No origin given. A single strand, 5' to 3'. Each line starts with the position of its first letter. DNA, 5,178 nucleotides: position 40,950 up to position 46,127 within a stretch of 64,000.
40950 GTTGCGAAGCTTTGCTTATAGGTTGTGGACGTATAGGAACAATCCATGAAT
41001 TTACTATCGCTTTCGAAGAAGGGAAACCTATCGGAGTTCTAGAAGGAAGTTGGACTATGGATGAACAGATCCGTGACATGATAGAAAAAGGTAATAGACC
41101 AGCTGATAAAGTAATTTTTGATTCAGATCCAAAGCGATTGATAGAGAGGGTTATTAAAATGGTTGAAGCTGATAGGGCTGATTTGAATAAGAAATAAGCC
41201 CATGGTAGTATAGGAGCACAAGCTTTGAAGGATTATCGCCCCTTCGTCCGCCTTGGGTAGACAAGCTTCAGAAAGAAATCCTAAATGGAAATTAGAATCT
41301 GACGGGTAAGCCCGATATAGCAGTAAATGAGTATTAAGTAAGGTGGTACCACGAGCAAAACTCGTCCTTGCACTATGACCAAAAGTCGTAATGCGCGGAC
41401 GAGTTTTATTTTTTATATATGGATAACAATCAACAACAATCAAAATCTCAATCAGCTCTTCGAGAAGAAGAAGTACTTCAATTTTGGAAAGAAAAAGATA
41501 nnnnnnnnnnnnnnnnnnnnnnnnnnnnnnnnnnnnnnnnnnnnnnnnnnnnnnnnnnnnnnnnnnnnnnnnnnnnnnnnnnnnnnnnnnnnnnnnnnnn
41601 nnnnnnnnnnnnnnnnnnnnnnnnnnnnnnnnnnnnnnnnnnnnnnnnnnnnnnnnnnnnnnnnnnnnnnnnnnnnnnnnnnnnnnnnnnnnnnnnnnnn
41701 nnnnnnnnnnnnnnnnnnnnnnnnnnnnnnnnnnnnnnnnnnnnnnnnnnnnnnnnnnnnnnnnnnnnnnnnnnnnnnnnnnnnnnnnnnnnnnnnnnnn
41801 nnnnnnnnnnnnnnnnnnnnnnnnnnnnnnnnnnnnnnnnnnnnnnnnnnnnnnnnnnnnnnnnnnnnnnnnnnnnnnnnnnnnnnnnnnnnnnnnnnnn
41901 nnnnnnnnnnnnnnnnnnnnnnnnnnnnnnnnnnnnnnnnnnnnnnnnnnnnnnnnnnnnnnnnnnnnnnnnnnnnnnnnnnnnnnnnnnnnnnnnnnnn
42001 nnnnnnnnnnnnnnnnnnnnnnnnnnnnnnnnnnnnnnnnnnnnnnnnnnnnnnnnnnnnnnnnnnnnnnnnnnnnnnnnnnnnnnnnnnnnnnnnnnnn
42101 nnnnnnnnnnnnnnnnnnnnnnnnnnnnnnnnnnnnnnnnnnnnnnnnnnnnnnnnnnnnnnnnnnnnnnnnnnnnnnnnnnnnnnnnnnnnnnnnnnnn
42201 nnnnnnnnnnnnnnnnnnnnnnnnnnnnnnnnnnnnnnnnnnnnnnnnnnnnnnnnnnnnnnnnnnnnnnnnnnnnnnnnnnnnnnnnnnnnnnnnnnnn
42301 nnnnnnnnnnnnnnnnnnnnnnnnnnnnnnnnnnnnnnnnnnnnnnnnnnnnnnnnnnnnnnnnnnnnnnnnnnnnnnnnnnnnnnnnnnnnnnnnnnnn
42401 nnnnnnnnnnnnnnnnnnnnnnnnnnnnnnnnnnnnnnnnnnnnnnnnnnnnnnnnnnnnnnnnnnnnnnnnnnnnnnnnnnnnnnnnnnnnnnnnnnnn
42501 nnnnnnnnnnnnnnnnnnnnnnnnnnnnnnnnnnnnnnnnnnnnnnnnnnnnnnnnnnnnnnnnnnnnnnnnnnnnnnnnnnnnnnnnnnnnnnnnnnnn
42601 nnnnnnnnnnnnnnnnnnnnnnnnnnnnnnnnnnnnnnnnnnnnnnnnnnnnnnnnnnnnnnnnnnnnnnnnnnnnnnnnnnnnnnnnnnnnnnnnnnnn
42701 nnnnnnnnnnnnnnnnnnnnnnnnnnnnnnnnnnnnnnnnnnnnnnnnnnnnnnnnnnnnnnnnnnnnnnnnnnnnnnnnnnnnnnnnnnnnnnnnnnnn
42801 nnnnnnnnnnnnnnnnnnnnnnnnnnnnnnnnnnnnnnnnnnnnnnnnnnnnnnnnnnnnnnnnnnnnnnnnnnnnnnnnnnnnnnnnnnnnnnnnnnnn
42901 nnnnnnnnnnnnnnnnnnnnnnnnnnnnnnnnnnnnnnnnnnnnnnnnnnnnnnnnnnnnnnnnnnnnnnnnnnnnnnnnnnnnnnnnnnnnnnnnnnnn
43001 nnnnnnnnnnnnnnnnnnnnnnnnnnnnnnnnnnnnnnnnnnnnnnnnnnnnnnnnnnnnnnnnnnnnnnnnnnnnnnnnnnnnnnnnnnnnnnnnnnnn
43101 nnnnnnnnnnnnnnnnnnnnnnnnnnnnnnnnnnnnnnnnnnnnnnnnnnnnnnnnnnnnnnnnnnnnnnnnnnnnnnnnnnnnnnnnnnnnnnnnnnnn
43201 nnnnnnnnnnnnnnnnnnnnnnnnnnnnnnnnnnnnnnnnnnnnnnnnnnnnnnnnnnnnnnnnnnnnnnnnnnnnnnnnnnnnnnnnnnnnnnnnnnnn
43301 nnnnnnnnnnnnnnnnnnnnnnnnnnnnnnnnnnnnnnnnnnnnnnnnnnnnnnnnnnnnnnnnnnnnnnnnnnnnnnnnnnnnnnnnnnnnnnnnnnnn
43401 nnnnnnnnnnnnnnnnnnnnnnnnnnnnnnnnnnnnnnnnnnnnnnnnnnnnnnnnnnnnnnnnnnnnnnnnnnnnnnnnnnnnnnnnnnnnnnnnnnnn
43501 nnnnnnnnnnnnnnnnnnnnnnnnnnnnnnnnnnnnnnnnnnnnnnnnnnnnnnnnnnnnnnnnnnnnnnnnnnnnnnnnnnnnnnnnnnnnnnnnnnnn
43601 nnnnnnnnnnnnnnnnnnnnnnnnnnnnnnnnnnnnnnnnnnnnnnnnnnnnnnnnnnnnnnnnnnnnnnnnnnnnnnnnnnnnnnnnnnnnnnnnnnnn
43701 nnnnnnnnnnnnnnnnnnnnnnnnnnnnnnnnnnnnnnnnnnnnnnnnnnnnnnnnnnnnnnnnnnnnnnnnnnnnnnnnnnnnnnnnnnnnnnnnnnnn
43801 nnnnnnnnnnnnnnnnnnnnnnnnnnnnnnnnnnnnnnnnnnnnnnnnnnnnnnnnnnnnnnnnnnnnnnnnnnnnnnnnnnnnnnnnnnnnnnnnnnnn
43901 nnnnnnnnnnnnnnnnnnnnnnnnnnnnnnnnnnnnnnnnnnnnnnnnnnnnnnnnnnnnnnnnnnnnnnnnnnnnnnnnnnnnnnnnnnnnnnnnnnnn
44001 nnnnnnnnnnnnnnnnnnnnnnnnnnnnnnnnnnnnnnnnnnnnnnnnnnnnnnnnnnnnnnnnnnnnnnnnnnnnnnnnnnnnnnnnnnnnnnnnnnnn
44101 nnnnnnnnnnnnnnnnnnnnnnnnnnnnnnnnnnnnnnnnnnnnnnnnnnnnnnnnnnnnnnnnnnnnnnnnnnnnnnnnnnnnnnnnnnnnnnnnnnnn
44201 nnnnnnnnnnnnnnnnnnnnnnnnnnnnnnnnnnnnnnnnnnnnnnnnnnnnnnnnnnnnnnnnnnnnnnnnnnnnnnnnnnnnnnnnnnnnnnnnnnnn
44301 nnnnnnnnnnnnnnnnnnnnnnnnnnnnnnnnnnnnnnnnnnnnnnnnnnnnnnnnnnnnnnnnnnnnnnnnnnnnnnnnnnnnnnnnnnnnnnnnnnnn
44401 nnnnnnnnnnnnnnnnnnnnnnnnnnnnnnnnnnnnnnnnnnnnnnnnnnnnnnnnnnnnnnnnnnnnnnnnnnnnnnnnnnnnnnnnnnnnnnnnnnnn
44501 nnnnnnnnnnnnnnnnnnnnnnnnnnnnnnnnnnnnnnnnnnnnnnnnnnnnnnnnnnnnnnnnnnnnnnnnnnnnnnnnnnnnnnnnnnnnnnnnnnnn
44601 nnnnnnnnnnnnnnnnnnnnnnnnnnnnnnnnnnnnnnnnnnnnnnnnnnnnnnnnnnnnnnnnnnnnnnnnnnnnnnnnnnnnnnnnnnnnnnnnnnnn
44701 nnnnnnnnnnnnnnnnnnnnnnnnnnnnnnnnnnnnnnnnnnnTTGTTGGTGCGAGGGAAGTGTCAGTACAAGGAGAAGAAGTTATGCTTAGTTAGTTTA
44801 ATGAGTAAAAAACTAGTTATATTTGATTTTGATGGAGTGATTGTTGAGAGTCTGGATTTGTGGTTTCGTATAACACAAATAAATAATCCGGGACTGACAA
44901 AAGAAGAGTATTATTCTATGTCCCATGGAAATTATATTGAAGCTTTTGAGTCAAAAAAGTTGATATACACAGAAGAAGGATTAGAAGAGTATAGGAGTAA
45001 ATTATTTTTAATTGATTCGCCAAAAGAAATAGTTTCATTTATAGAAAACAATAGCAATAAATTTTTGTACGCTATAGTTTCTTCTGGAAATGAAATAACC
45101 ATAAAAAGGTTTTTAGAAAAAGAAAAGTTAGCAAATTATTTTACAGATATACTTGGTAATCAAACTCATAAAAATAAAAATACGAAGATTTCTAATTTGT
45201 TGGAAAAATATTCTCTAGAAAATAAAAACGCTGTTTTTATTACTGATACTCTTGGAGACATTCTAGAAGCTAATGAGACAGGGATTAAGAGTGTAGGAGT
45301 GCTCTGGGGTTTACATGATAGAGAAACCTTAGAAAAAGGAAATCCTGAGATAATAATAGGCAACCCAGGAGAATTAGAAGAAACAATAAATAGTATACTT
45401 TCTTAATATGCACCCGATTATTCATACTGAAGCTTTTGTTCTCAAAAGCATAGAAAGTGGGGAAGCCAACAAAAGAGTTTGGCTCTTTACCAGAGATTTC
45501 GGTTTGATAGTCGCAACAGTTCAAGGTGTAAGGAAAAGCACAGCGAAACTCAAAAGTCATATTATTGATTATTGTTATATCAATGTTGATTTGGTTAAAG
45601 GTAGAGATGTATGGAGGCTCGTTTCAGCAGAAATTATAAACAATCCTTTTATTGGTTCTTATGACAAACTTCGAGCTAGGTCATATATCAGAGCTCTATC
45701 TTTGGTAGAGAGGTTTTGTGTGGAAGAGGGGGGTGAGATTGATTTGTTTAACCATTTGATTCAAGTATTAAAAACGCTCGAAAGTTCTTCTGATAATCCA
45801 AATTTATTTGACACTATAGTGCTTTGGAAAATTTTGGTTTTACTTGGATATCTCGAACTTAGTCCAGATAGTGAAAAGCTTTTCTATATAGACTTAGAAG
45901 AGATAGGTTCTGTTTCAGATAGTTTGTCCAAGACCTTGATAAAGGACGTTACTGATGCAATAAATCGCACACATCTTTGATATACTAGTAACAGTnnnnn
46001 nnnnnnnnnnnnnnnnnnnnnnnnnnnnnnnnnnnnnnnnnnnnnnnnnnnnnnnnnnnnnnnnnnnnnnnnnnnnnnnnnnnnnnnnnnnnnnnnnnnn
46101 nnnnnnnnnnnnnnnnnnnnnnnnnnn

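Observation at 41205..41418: T-box-like leader with AUU-A specifier candidate in front of ileS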

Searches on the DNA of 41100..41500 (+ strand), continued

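Call 53: search_with_rna_model(model_id=R1, sources=[L081, L082, L083, L084, L085, L086, L087, L088, L089, L090, L091, L092, L093, L094, L095, L096, L097, L098, L099, L100, L101, L102, L103, L104, L105, L106, L107, L108, L109, L110, L111, L112, L113, L114, L115, L116, L117, L118, L119, L120, L121, L122, L123, L124, L125, L126, L127, L128, L129, L130, L131, L132, L133, L134, L135, L136, L137, L138, L139, L140, L141, L142, L143, L144, L145, L146, L147, L148, L149, L150, L151, L152, L153, L154, L155, L156, L157, L158, L159, L160, L161, L162, L163, L164, L165, L166, L167, L168, L169, L170, L171, L172, L173, L174, L175, L176, L177, L178, L179, L180], max_evalue=0.001)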
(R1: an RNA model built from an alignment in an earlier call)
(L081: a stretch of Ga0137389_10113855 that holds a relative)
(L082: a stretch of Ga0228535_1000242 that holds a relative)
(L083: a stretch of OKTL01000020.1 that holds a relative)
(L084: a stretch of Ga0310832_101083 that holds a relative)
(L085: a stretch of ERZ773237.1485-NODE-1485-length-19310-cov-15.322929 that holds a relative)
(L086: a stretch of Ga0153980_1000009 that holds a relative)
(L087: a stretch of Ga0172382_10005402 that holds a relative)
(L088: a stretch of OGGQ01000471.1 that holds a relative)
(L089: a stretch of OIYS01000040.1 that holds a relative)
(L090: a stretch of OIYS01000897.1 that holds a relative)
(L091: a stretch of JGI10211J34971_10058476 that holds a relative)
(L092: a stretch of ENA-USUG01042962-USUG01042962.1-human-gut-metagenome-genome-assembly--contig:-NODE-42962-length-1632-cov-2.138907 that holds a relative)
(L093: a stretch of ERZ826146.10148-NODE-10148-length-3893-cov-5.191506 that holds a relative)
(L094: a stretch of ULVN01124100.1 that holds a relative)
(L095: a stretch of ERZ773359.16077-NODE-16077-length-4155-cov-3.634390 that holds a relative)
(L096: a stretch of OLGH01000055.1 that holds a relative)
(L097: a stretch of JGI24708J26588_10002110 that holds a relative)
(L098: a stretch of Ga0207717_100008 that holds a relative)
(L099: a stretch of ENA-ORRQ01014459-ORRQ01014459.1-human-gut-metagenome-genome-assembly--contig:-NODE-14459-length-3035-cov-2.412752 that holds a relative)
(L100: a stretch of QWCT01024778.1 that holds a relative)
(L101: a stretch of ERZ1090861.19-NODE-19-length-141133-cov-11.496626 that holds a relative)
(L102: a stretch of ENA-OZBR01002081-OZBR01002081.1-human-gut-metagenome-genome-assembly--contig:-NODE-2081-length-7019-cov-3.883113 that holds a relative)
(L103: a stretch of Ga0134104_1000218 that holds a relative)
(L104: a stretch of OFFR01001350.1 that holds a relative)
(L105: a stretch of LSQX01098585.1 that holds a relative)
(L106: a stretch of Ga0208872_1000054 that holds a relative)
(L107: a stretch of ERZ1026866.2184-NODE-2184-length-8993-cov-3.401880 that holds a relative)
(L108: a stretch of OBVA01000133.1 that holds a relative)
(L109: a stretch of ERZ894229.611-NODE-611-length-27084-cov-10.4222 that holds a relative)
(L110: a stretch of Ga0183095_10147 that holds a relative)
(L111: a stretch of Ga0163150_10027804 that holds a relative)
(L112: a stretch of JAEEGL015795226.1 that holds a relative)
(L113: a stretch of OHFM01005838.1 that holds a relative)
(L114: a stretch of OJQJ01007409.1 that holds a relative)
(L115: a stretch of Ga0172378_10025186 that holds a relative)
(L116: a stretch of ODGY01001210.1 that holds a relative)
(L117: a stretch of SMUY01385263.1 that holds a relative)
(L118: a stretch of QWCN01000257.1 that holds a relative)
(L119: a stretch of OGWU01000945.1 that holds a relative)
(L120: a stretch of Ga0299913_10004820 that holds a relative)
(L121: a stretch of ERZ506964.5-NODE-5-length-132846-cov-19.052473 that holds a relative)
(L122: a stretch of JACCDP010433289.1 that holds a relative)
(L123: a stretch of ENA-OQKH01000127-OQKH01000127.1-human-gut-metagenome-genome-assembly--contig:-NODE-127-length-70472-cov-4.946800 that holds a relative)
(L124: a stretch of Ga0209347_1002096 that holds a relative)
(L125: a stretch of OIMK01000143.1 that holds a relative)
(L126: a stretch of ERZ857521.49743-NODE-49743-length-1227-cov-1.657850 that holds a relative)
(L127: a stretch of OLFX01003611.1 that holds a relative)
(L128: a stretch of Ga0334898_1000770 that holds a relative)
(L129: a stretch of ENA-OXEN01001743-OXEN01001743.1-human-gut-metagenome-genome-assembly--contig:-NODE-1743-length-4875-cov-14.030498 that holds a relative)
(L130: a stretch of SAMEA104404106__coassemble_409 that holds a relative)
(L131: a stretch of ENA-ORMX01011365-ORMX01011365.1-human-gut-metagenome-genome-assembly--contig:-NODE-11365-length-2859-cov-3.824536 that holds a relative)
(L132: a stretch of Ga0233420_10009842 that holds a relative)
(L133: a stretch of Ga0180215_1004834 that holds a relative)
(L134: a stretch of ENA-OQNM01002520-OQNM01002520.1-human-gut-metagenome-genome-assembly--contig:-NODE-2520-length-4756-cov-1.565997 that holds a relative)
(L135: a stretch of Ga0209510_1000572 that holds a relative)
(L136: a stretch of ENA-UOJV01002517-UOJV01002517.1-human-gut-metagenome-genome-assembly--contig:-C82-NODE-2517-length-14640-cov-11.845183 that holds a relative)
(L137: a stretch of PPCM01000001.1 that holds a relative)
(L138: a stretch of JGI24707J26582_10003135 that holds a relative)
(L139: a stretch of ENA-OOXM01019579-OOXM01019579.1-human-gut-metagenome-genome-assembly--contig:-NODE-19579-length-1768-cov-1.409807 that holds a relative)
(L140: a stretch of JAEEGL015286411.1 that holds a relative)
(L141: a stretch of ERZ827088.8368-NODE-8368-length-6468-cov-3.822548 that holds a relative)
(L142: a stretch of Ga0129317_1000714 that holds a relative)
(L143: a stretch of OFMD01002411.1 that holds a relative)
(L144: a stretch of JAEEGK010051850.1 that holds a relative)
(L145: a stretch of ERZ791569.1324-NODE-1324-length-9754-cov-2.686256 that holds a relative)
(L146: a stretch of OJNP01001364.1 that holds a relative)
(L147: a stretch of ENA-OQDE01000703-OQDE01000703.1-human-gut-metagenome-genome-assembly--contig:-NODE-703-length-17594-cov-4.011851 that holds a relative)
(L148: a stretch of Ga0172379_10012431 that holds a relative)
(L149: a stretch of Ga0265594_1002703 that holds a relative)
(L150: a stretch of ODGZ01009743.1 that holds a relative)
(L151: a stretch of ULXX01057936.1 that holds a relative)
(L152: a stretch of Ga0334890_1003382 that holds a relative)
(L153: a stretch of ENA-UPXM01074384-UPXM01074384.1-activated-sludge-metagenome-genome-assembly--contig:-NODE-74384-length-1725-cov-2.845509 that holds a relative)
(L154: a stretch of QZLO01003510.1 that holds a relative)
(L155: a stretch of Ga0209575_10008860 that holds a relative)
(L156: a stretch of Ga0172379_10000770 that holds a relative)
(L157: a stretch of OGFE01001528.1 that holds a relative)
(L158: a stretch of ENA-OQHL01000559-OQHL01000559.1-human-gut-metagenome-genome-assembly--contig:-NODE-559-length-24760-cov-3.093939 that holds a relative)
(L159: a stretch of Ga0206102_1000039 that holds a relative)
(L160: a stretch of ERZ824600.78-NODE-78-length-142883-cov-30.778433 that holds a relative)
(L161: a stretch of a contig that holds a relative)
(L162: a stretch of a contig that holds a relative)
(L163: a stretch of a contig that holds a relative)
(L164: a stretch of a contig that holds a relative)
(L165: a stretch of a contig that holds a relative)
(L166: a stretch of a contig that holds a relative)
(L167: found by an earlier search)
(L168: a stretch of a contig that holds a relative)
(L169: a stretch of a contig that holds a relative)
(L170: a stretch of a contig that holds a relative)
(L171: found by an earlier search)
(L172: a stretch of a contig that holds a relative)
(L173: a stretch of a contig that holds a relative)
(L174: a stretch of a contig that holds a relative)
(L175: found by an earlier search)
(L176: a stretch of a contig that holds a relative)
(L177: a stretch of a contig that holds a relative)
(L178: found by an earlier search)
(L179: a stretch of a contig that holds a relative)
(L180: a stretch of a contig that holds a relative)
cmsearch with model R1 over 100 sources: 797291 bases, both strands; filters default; matches with E-value up to 0.001: 66.
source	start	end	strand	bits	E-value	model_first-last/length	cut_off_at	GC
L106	10040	10192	+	119.8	3.2e-28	1-139/139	no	0.48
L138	11259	11392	+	43.7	1e-08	1-139/139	no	0.36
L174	5412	5529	-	41.6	3.6e-08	1-139/139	no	0.35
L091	1552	1682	-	40.5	7.1e-08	1-139/139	no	0.47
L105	8651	8808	+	39.7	1.1e-07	1-139/139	no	0.35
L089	188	305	-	39.3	1.4e-07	1-139/139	no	0.36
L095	1837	2028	-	38.2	2.7e-07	1-139/139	no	0.55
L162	8514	8708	+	38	3e-07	1-139/139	no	0.51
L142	156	360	+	36.9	6e-07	1-139/139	no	0.36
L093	1678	1952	-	36.1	9.6e-07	1-139/139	no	0.58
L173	3868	4000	+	35.9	1.1e-06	1-139/139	no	0.32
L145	6004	6177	+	35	1.8e-06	1-139/139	no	0.31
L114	2373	2545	+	34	3.2e-06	1-139/139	no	0.64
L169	154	279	+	34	3.3e-06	1-139/139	no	0.39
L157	6211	6386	-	33.7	3.8e-06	1-139/139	no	0.65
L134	3630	3839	+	33.3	4.9e-06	1-139/139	no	0.5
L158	489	698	-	33.3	4.9e-06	1-139/139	no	0.5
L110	7158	7310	-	32.6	7.6e-06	1-139/139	no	0.47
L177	1033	1152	+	32.5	7.9e-06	1-139/139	no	0.4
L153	1219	1340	+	32.5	8e-06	1-139/139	no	0.32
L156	1796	1917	-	32.5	8e-06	1-139/139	no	0.48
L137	137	276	+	32.3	9.1e-06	1-139/139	no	0.35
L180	3726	3963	+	32.1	9.7e-06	1-139/139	no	0.44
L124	1766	1932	+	32.1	1e-05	1-139/139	no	0.63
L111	3292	3472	+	32.1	1e-05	1-139/139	no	0.55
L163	554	732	-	32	1.1e-05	1-139/139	no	0.56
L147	8911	9069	-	31.3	1.6e-05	1-139/139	no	0.48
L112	219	351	-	31.1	1.8e-05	1-139/139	no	0.37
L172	987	1105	-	31.1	1.8e-05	1-139/139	no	0.29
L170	2450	2568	-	31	1.9e-05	1-139/139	no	0.39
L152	13751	13897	+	30.3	2.8e-05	1-139/139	no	0.35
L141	2430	2640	+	30.3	2.8e-05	1-139/139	no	0.53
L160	7829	7966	+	29.9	3.6e-05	1-139/139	no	0.31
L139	1647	1764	+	29.8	3.9e-05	1-139/139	no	0.36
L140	1959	2111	-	29.6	4.3e-05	1-139/139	no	0.34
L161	395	533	-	29.4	4.8e-05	1-139/139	no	0.39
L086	2568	2718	-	29.3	5.2e-05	1-139/139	no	0.47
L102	4012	4224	-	29.3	5.3e-05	1-139/139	no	0.61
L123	7325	7459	-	29.2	5.5e-05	1-139/139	no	0.4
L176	4647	4788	-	28.8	6.8e-05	1-139/139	no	0.39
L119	7671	7828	+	28.3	9.5e-05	1-139/139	no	0.48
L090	1950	2082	-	28.1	0.0001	1-139/139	no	0.31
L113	160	312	-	27.9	0.00012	1-139/139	no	0.48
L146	1824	1976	+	27.9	0.00012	1-139/139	no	0.48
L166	5794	5948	+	27.9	0.00012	1-139/139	no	0.32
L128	2964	3097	-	27.8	0.00012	1-139/139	no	0.36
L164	2004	2194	+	27.6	0.00014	1-139/139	no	0.57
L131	955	1166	-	27.5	0.00015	1-139/139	no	0.62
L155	316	351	+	27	0.0002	102-137/139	no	0.44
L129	668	774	-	27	0.0002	1-139/139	no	0.66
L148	8250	8293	-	27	0.00021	93-137/139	no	0.45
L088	173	300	+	26.9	0.00022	1-139/139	no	0.48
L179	93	230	+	26.9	0.00022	1-139/139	no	0.48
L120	10986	11066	-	26.6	0.00026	69-137/139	no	0.69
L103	12611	12805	+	26.3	0.0003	1-139/139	no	0.44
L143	7292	7459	+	26.3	0.0003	1-139/139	no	0.64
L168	2054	2208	+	26.1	0.00034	1-139/139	no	0.43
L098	2295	2346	-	25.9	0.00039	85-137/139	no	0.42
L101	12683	12724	-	25.9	0.00039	92-137/139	no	0.43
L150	135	363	-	25.6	0.00045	1-139/139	no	0.54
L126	270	401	-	25.5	0.00048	1-139/139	no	0.39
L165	5373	5566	+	25.5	0.00049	1-139/139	no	0.44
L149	6590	6761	+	25.5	0.0005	1-139/139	no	0.35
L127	2303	2440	-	25.1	0.00062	1-139/139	no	0.49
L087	7797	7832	+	25.1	0.00063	102-137/139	no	0.42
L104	9039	9212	-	25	0.00065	1-139/139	no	0.46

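Call 54: search_with_rna_model(model_id=R1, sources=[L181, L182, L183, L184, L185, L186, L187, L188, L189, L190, L191, L192, L193, L194, L195, L196, L197, L198, L199, L200], max_evalue=0.001)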
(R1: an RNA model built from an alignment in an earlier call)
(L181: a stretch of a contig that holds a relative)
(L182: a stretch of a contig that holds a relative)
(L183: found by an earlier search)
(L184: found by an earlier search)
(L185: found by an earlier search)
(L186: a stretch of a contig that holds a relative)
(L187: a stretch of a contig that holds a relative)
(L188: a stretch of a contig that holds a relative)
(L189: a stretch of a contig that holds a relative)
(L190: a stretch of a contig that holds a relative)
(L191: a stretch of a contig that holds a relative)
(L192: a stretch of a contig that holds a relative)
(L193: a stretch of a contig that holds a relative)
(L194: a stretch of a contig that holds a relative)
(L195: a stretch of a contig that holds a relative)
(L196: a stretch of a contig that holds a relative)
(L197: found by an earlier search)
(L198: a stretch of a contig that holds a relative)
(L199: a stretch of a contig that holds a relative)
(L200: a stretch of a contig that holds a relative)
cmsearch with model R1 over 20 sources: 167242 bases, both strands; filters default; matches with E-value up to 0.001: 16.
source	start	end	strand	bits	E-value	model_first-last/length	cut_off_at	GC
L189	3695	3876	+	37.3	9.5e-08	1-139/139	no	0.52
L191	177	311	-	34.8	4.3e-07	1-139/139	no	0.38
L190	10525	10670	-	32.4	1.7e-06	1-139/139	no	0.4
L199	3420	3639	+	32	2.2e-06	1-139/139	no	0.45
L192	3578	3722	+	32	2.2e-06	1-139/139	no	0.39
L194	3932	4073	+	28.3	2e-05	1-139/139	no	0.5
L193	4575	4732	-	28.2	2e-05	1-139/139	no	0.67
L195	1080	1224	+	27.9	2.6e-05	1-139/139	no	0.34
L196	7220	7357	+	26.3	6.6e-05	1-139/139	no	0.41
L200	5689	5851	+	25.9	8e-05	1-139/139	no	0.67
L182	4290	4456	+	25.8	8.9e-05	1-139/139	no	0.43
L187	1280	1394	+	25.3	0.00012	1-139/139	no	0.37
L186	62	102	+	24.9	0.00014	93-137/139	no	0.41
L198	5957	6084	+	24.8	0.00015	1-139/139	no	0.5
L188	3608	3746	-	23.5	0.00034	1-139/139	no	0.41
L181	643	678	-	23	0.00046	98-137/139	no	0.44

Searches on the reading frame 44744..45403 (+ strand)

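Call 11: search_protein_families(library=pfam, proteins=[window:44744-45403:+])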
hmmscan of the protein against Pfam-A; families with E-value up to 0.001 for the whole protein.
window:44744-45403:+ (220 aa): 4 families
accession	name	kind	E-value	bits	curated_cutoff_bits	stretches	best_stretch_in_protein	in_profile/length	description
PF13419.12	HAD_2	-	4.9e-17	63.1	23.8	1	25-186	1-178/178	Haloacid dehalogenase-like hydrolase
PF13242.12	Hydrolase_like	-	8.3e-07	29.3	22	1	150-202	11-66/75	HAD-hyrolase-like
PF00702.32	Hydrolase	-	1.2e-05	26.2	26.4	1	23-176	2-187/191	haloacid dehalogenase-like hydrolase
PF06888.18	Put_Phosphatase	-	0.00013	22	27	1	24-148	2-131/234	Putative Phosphatase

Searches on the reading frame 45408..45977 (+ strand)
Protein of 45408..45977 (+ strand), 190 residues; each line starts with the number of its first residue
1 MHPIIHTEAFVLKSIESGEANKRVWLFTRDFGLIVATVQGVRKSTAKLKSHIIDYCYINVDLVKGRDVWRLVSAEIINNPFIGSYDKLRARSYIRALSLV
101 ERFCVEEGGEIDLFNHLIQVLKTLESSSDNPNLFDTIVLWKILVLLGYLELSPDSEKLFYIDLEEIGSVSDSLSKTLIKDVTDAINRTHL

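Call 11: search_protein_families(library=pfam, proteins=[window:45408-45977:+])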
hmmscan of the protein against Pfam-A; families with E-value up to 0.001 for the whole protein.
window:45408-45977:+ (190 aa): 2 families
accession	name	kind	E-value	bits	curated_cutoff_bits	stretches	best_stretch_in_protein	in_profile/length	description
PF11967.14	RecO_N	-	2.8e-13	50.1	27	1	1-79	1-79/80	Recombination protein O N terminal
PF02565.21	RecO_C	-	0.0008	19.6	22.1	0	96-148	13-64/157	Recombination protein O C terminal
